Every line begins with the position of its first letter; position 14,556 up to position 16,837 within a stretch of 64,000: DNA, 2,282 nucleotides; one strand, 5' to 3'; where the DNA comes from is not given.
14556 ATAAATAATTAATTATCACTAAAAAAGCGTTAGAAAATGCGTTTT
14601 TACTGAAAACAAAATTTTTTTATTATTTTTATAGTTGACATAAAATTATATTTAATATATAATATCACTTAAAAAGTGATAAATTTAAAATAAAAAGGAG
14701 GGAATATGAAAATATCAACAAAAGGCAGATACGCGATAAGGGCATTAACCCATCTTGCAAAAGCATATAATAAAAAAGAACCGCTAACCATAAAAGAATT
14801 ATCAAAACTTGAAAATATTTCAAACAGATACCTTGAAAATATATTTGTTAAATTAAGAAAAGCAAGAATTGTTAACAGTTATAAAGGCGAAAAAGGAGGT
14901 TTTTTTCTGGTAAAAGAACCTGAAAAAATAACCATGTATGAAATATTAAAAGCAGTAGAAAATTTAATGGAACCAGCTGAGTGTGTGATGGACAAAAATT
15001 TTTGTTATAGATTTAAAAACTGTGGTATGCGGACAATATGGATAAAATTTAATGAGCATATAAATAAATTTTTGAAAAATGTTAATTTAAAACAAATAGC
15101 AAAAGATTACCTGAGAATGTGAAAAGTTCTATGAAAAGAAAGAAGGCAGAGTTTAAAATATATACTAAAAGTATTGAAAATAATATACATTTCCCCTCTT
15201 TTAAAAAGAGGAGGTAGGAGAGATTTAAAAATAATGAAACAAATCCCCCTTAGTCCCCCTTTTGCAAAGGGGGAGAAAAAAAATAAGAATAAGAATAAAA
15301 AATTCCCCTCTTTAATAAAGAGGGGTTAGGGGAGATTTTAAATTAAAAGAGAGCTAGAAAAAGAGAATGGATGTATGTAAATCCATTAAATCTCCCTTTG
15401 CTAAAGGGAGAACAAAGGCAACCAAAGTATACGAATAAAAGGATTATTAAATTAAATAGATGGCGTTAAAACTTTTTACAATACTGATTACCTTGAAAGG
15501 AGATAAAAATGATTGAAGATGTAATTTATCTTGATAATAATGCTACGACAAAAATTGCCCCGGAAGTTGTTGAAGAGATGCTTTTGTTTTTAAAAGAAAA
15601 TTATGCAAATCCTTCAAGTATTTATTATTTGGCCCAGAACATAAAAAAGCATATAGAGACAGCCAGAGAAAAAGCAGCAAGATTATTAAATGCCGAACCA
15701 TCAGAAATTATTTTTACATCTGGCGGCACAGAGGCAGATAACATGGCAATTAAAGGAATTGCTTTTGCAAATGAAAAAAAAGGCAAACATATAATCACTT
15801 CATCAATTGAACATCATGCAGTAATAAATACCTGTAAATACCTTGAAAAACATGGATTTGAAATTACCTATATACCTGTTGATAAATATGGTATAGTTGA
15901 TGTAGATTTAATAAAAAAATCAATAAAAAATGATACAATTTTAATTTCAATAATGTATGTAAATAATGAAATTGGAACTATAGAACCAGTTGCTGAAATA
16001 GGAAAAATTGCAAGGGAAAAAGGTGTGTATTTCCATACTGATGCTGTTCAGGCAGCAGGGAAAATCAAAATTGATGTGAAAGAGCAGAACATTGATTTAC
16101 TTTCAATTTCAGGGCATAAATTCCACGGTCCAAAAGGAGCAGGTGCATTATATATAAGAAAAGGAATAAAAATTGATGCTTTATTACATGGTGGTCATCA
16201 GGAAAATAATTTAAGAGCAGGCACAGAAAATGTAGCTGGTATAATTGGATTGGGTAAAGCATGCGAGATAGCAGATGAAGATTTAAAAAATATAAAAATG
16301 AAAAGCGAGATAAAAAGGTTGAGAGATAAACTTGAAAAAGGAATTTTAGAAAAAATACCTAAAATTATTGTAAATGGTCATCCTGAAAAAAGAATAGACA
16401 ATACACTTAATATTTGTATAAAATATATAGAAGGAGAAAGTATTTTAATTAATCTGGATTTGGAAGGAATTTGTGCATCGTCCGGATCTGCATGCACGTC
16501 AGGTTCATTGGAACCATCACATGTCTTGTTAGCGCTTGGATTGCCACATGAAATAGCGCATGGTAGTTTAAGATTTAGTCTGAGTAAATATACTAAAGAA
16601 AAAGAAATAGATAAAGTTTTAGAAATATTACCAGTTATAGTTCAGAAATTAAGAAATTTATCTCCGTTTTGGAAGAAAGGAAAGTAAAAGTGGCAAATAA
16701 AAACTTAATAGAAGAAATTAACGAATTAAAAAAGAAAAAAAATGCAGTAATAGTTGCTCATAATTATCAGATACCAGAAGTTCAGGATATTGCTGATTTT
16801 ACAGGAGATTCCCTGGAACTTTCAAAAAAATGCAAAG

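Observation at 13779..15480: Pair of roughly 360-bp near-identical inverted repeats bracketing a 1-kb Rrf2-regulator/lipoprotein cassette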

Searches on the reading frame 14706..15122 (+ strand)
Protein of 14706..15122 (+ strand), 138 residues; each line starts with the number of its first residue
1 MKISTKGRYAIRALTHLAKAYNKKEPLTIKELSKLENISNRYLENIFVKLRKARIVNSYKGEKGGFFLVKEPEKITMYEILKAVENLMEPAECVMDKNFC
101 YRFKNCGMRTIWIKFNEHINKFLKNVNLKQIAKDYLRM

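Call 9: find_encoding_contigs(protein=window:14706-15122:+, flank=10000, max_places=10)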
Protein window:14706-15122:+ (138 aa): no gene with exactly this product is on record in the collection.

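Call 10: search_protein_families(library=pfam, proteins=[window:14706-15122:+])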
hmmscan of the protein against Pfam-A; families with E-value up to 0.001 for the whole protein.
window:14706-15122:+ (138 aa): 1 family
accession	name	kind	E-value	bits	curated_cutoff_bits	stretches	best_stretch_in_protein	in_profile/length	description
PF02082.26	Rrf2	-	1.2e-34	119.7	30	1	3-134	1-132/132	Iron-dependent Transcriptional regulator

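Call 11: find_homologous_proteins(query=window:14706-15122:+, max_evalue=1e-10)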
Query window:14706-15122:+ (138 aa): 155 proteins with E <= 1e-10 among 166 candidates; the best 120 are listed.
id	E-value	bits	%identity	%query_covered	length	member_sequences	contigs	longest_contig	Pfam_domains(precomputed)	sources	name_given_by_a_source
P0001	1.2e-84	299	100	100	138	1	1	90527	PF02082.27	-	-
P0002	3.6e-65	236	79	99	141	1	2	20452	PF02082.27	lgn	-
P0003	2.9e-60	220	75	99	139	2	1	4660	PF02082.27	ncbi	-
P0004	3.4e-57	210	70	99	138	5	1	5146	PF02082.27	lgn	-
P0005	1.4e-54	202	67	99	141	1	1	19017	PF02082.27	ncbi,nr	ncbi:MAG: Rrf2 family transcriptional regulator [Candidatus Goldbacteria bacterium]|nr:Rrf2 family t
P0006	5.5e-45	171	57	99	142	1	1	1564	PF02082.27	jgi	-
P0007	5.5e-45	171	58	99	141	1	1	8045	PF02082.27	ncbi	-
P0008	7.3e-45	170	56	99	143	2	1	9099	PF02082.27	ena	-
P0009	8.4e-45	170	59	94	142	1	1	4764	PF02082.27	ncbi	-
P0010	1.7e-43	166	56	99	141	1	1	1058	PF02082.27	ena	-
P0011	1.3e-42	163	58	95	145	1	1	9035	PF02082.27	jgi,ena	-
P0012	3.0e-42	162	60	94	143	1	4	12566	PF02082.27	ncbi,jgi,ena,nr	ncbi:MAG TPA: Rrf2 family transcriptional regulator [Candidatus Goldiibacteriota bacterium]|nr:Rrf2 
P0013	3.5e-42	162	53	99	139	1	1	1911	PF02082.27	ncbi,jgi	jgi:Rrf2 family cysteine metabolism transcriptional repressor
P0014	5.8e-42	161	58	94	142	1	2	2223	PF02082.27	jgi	jgi:Rrf2 family cysteine metabolism transcriptional repressor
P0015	7.6e-42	161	56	99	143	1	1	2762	PF02082.27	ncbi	-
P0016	1.5e-41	160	56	99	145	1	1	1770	PF02082.27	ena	-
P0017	1.9e-41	159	57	99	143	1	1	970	PF02082.27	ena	-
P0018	2.7e-41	159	57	94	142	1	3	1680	PF02082.27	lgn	-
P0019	3.1e-41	159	58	94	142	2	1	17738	PF02082.27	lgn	-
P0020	3.1e-41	159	56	96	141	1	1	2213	PF02082.27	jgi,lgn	jgi:Rrf2 family protein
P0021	3.3e-41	158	56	95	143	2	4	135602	PF02082.27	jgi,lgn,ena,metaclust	jgi:Rrf2 family protein|metaclust:\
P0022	3.4e-41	158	58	94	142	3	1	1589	PF02082.27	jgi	jgi:Rrf2 family transcriptional regulator, cysteine metabolism repressor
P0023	3.9e-41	158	57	96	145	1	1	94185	PF02082.27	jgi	jgi:Rrf2 family cysteine metabolism transcriptional repressor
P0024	5.7e-41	158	56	95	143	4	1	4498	PF02082.27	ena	-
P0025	6.8e-41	158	58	93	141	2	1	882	PF02082.27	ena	-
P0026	8.3e-41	157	54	99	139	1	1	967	PF02082.27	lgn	-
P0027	9.0e-41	157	57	93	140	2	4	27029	PF02082.27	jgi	jgi:Rrf2 family protein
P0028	1.8e-40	156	53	100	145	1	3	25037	PF02082.27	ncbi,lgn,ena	-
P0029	1.8e-40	156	58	94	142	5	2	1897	PF02082.27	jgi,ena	jgi:Rrf2 family protein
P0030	3.9e-40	155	53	100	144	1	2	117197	PF02082.27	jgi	jgi:Rrf2 family protein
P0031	4.7e-40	155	52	100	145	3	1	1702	PF02082.27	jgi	jgi:Rrf2 family protein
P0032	5.9e-40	154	54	99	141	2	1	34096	PF02082.27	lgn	-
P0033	9.9e-40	154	51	99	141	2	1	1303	PF02082.27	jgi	jgi:Rrf2 family transcriptional regulator, cysteine metabolism repressor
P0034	1.5e-39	153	55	96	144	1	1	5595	PF02082.27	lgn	-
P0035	1.9e-39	153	56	95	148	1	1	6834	PF02082.27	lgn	-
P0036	2.0e-39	153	58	94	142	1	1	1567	PF02082.27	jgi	jgi:Rrf2 family transcriptional regulator, cysteine metabolism repressor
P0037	2.3e-39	153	55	99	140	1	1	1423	PF02082.27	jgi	jgi:Rrf2 family protein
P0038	2.4e-39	153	53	100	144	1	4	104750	PF02082.27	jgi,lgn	jgi:Rrf2 family protein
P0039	2.6e-39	152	56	95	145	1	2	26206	PF02082.27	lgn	-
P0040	4.0e-39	152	55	94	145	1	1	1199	PF02082.27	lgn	-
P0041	5.9e-39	151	51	100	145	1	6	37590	PF02082.27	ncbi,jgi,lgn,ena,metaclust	ncbi:MAG: Rrf2 family transcriptional regulator [bacterium]|metaclust:\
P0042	7.8e-39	151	50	98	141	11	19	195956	PF02082.27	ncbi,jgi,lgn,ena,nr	ncbi:MAG: HTH-type transcriptional regulator IscR [Candidatus Aerophobetes bacterium ADurb.Bin490]|n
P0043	8.7e-39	151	55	99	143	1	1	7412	PF02082.27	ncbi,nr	ncbi:MAG: Rrf2 family transcriptional regulator [Candidatus Goldbacteria bacterium]|nr:Rrf2 family t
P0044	1.1e-38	150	54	95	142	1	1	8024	PF02082.27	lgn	-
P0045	1.3e-38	150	54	99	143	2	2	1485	PF02082.27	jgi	jgi:Rrf2 family protein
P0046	2.0e-38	149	51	100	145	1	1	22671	PF02082.27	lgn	-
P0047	2.2e-38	149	53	96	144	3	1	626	PF02082.27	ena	-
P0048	3.8e-38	149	50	100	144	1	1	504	PF02082.27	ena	-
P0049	7.8e-38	148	54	96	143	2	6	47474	PF02082.27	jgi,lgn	-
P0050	9.1e-38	147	52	100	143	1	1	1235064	PF02082.27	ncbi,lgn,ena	-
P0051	2.8e-37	146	49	100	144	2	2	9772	PF02082.27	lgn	-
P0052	3.7e-37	145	51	99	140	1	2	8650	PF02082.27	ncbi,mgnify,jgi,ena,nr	ncbi:MAG TPA: Rrf2 family transcriptional regulator [bacterium]|mgnify:CR=1 FL=1|nr:Rrf2 family tran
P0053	5.8e-37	145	51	100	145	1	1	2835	PF02082.27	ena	-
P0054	6.9e-37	145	50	100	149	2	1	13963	PF02082.27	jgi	jgi:Rrf2 family protein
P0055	8.0e-37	144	56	94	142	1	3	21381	PF02082.27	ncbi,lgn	-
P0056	1.6e-36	143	51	100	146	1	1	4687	PF02082.27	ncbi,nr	ncbi:MAG: Rrf2 family transcriptional regulator [Spirochaetia bacterium]|nr:Rrf2 family transcriptio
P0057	1.7e-36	143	49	100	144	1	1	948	PF02082.27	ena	-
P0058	1.9e-36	143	53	99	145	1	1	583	PF02082.27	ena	-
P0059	2.0e-36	143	52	99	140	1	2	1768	PF02082.27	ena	-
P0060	2.3e-36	143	51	97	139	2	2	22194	PF02082.27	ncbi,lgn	ncbi:MAG: RrF2 family transcriptional regulator [Candidatus Goldiibacteriota bacterium]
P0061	4.6e-36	142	48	100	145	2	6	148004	PF02082.27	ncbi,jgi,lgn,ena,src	jgi:Rrf2 family protein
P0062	2.4e-35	140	48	100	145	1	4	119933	PF02082.27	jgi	jgi:Rrf2 family protein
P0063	5.3e-35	138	51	100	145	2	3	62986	PF02082.27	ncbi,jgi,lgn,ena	jgi:Rrf2 family protein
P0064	7.1e-35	138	47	96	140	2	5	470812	PF02082.27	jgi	jgi:Rrf2 family protein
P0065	9.4e-34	134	49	100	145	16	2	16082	PF02082.27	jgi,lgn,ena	jgi:Rrf2 family protein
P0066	1.3e-33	134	48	100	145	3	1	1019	PF02082.27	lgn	-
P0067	1.8e-33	134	49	96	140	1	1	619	PF02082.27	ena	-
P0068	2.6e-33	133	48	100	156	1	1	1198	PF02082.27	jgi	jgi:Rrf2 family transcriptional regulator, cysteine metabolism repressor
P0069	7.0e-32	128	51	89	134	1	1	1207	PF02082.27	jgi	jgi:Rrf2 family protein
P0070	5.3e-30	122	53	81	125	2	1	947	PF02082.27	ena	-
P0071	1.6e-25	108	53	71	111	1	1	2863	PF02082.27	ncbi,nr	ncbi:MAG TPA: Rrf2 family transcriptional regulator, partial [Firmicutes bacterium]|nr:Rrf2 family t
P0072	5.0e-23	100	39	97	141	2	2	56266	PF02082.27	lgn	-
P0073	3.2e-22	97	40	97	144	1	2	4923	PF02082.27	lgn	-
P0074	3.3e-22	97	39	98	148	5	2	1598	PF02082.27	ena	-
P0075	5.3e-22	96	44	91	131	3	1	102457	PF02082.27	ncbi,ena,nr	ncbi:MAG: hypothetical protein A2202_04670 [Bdellovibrionales bacterium RIFOXYA1_FULL_36_14]|nr:MAG:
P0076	6.1e-22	96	41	95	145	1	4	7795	PF02082.27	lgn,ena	-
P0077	9.4e-22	96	42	91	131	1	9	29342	PF02082.27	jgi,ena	-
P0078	1.5e-21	95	38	95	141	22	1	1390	PF02082.27,PF08100.19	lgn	-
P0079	2.8e-21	94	38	95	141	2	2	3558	PF02082.27,PF08100.19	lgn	-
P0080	6.7e-21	93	39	98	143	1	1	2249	PF02082.27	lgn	-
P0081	7.5e-21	93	38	95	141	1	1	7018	PF02082.27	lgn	-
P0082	8.6e-21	92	38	95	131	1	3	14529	PF02082.27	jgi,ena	-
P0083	1.2e-20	92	37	97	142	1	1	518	PF02082.27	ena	-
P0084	2.1e-20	91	41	84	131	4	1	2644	PF02082.27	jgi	-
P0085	7.8e-20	89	36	95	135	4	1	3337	PF02082.27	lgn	-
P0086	1.4e-19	89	39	95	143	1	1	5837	PF02082.27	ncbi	-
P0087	1.4e-19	89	41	99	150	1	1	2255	PF02082.27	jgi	jgi:Rrf2 family transcriptional regulator, cysteine metabolism repressor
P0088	3.8e-19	87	38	93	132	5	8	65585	PF02082.27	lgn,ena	-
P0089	4.1e-19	87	39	93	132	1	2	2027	PF02082.27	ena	-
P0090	4.6e-19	87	38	95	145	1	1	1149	PF02082.27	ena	-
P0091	5.4e-19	87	38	96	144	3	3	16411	PF02082.27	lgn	-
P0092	5.4e-19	87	37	95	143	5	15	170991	PF02082.27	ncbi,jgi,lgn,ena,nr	ncbi:MAG: Rrf2 family transcriptional regulator [Sphaerochaetaceae bacterium]|jgi:Rrf2 family protei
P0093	7.8e-19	86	38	99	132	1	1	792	PF02082.27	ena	-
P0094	8.0e-19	86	37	99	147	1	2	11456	PF02082.27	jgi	-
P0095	8.7e-19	86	37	94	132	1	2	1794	PF02082.27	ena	-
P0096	1.0e-18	86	37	94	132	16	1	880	PF02082.27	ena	-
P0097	1.6e-18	85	37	95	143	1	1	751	PF02082.27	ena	-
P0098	1.9e-18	85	38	95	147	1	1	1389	PF02082.27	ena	-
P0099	2.6e-18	84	37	95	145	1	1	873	PF02082.27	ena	-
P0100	2.6e-18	84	38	95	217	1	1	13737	PF02082.27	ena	-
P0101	3.6e-18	84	38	95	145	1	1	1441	PF02082.27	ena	-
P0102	3.7e-18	84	37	95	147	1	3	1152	PF02082.27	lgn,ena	-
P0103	3.8e-18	84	38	94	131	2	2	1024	PF02082.27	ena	-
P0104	3.8e-18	84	37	95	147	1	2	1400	PF02082.27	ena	-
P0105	4.4e-18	84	38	95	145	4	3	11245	PF02082.27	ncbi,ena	-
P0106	4.5e-18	84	36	95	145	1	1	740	PF02082.27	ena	-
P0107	5.1e-18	84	41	95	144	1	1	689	PF02082.27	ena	-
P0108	6.6e-18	83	38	96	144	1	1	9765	PF02082.27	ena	-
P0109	8.2e-18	83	36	95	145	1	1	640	PF02082.27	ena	-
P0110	8.9e-18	83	36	95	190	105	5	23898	PF02082.27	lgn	-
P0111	1.1e-17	82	40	95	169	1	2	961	PF02082.27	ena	-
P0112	1.2e-17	82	36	95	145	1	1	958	PF02082.27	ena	-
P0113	1.2e-17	82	36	95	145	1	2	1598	PF02082.27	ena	-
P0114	1.2e-17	82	36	95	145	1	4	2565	PF02082.27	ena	-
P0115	1.2e-17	82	36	95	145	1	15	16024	PF02082.27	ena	-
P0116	1.8e-17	82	37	96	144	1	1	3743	PF02082.27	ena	-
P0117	2.0e-17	82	38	96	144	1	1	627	PF02082.27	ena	-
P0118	2.0e-17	82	38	96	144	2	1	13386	PF02082.27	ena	-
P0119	2.4e-17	81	38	96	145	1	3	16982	PF02082.27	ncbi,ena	-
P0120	2.4e-17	81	37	96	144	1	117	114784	PF02082.27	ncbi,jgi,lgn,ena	-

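Call 12: find_encoding_contigs(protein=P0002, flank=10000, max_places=6)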
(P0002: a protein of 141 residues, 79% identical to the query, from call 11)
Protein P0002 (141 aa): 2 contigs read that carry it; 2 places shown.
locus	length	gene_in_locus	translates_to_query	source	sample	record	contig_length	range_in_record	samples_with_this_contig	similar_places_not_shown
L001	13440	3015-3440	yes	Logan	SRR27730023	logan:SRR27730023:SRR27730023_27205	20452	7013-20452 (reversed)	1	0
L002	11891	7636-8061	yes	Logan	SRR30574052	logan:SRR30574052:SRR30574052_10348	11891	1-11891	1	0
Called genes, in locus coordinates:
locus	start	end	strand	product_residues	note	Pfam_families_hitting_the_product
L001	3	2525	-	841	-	?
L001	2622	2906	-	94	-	-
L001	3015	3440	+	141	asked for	PF02082:Rrf2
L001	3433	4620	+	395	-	PF00266:Aminotran_5, PF01212:Beta_elim_lyase (weak)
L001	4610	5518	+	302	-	PF02445:NadA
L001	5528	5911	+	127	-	PF01592:NifU_N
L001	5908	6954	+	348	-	PF00764:Arginosuc_synth (weak), PF01171:ATP_bind_3 (faint), PF02540:NAD_synthase (faint), PF02568:ThiI (faint), PF03054:tRNA_Me_trans, PF06508:QueC (weak), PF20259:tRNA_Me_trans_M, PF20258:tRNA_Me_trans_C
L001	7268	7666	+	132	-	-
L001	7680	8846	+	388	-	-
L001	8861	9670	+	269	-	PF03705:CheR_N, PF01739:CheR, PF08241:Methyltransf_11 (faint)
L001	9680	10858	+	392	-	-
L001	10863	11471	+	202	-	PF01584:CheW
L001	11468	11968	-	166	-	PF00149:Metallophos (weak), PF12850:Metallophos_2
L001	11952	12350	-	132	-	PF08899:DUF1844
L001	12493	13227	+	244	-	PF02463:SMC_N, PF00005:ABC_tran, PF13304:AAA_21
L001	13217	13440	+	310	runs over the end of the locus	PF01458:SUFBD_core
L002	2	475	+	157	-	?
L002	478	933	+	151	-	PF04608:PgpA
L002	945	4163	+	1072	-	PF17757:UvrB_inter, PF02559:CarD_TRCF_RID, PF00270:DEAD, PF22590:Cas3-like_C_2 (faint), PF00271:Helicase_C, PF03461:TRCF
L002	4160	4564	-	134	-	-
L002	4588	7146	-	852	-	PF11897:DUF3417, PF00343:Phosphorylase, PF28476:GlgP_C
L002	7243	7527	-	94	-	-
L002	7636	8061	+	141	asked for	PF02082:Rrf2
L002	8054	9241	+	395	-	PF00266:Aminotran_5, PF01212:Beta_elim_lyase (weak)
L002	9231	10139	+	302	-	PF02445:NadA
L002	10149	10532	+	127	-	PF01592:NifU_N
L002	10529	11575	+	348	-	PF02540:NAD_synthase (faint), PF02568:ThiI (faint), PF03054:tRNA_Me_trans, PF06508:QueC (weak), PF20259:tRNA_Me_trans_M, PF20258:tRNA_Me_trans_C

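Call 13: find_encoding_contigs(protein=P0005, flank=10000, max_places=6)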
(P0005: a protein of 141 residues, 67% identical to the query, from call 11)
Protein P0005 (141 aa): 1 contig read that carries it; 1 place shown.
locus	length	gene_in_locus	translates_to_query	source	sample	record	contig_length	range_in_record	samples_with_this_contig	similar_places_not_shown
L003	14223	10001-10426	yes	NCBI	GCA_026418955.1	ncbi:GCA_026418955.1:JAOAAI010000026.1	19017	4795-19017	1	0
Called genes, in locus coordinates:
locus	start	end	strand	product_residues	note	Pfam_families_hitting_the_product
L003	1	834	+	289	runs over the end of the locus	PF13413:HTH_25, PF13464:RodZ_C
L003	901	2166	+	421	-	PF00919:UPF0004, PF04055:Radical_SAM, PF18693:TRAM_2 (weak)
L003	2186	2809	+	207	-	PF01066:CDP-OH_P_transf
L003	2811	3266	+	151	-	PF04608:PgpA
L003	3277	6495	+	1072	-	PF17757:UvrB_inter, PF02559:CarD_TRCF_RID, PF00270:DEAD, PF22590:Cas3-like_C_2 (faint), PF00271:Helicase_C, PF03461:TRCF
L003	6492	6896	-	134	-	-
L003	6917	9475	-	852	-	PF11897:DUF3417, PF00343:Phosphorylase, PF28476:GlgP_C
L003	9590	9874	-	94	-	-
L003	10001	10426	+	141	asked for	PF02082:Rrf2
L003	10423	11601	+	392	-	PF00266:Aminotran_5, PF01212:Beta_elim_lyase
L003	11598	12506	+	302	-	PF02445:NadA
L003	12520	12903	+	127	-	PF01592:NifU_N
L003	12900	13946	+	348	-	PF01171:ATP_bind_3 (faint), PF02540:NAD_synthase (weak), PF03054:tRNA_Me_trans, PF06508:QueC (weak), PF24167:DUF7411 (faint), PF20259:tRNA_Me_trans_M (weak), PF20258:tRNA_Me_trans_C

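Call 14: find_encoding_contigs(protein=P0003, flank=10000, max_places=6)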
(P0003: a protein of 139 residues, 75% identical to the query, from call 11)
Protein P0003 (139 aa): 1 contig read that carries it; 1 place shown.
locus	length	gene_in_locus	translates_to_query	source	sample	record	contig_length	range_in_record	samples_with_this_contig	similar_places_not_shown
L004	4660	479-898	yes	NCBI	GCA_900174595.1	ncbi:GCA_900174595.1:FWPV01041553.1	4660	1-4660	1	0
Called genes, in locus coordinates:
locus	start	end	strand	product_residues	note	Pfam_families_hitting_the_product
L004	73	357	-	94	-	-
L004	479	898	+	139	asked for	PF02082:Rrf2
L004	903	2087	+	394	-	PF00266:Aminotran_5, PF01041:DegT_DnrJ_EryC1 (weak), PF01212:Beta_elim_lyase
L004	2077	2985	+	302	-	PF02445:NadA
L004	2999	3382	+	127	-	PF01592:NifU_N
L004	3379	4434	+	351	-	PF01171:ATP_bind_3 (faint), PF02540:NAD_synthase (faint), PF03054:tRNA_Me_trans, PF06508:QueC (faint), PF20259:tRNA_Me_trans_M (weak), PF20258:tRNA_Me_trans_C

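Call 15: find_encoding_contigs(protein=P0004, flank=10000, max_places=6)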
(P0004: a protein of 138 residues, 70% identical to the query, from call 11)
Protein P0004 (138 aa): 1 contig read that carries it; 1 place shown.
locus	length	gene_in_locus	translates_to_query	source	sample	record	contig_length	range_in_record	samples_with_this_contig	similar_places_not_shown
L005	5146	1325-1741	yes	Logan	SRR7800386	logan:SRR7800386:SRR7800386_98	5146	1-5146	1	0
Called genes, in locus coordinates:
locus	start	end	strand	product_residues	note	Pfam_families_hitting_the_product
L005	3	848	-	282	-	?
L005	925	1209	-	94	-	-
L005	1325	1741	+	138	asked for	PF02082:Rrf2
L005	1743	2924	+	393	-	PF00266:Aminotran_5, PF01212:Beta_elim_lyase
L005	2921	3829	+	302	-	PF02445:NadA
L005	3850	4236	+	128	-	PF01592:NifU_N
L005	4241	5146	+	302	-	?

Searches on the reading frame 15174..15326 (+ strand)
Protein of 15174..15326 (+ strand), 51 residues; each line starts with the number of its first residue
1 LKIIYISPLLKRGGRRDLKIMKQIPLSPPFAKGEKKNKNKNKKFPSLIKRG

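Call 61: find_homologous_proteins(query=window:15174-15326:+, max_evalue=0.001)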
Query seq(51 aa): no candidate shares three 5-residue words with the query. No homologue found.

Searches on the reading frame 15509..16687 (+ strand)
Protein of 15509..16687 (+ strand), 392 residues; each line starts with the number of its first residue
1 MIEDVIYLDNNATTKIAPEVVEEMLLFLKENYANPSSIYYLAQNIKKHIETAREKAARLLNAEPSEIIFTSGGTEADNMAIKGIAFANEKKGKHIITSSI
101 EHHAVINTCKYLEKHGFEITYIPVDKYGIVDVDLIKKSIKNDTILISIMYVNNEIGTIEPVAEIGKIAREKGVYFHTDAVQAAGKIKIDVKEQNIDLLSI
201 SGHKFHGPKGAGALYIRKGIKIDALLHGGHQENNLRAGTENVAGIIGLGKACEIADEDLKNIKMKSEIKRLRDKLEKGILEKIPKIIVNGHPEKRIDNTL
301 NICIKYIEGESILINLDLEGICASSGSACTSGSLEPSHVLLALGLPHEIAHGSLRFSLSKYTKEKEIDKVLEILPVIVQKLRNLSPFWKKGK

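Call 10: search_protein_families(library=pfam, proteins=[window:15509-16687:+])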
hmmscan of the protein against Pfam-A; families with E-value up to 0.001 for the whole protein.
window:15509-16687:+ (392 aa): 3 families
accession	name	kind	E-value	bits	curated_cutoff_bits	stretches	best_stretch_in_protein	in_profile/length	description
PF00266.25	Aminotran_5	-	1e-92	311.4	21.5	1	6-370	1-371/371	Aminotransferase class-V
PF01041.23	DegT_DnrJ_EryC1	-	1.1e-07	31.8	19.8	1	67-184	42-151/360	DegT/DnrJ/EryC1/StrS aminotransferase family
PF01212.27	Beta_elim_lyase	-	9.2e-07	28.9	27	1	53-204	38-199/288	Beta-eliminating lyase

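Call 33: find_encoding_contigs(protein=window:15509-16687:+, flank=10000, max_places=10)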
Protein window:15509-16687:+ (392 aa): 1 contig read that carries it; 1 place shown.
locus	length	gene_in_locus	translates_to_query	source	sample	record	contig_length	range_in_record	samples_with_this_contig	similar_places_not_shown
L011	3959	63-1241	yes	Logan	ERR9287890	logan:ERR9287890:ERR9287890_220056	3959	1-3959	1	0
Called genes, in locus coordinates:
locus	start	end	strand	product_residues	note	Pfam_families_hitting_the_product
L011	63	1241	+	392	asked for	PF00266:Aminotran_5, PF01212:Beta_elim_lyase (weak), PF01041:DegT_DnrJ_EryC1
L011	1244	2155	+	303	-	PF02445:NadA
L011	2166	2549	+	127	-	PF01592:NifU_N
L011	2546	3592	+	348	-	PF00764:Arginosuc_synth (faint), PF01171:ATP_bind_3 (faint), PF02540:NAD_synthase (weak), PF03054:tRNA_Me_trans, PF06508:QueC (weak), PF20259:tRNA_Me_trans_M, PF20258:tRNA_Me_trans_C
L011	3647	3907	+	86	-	-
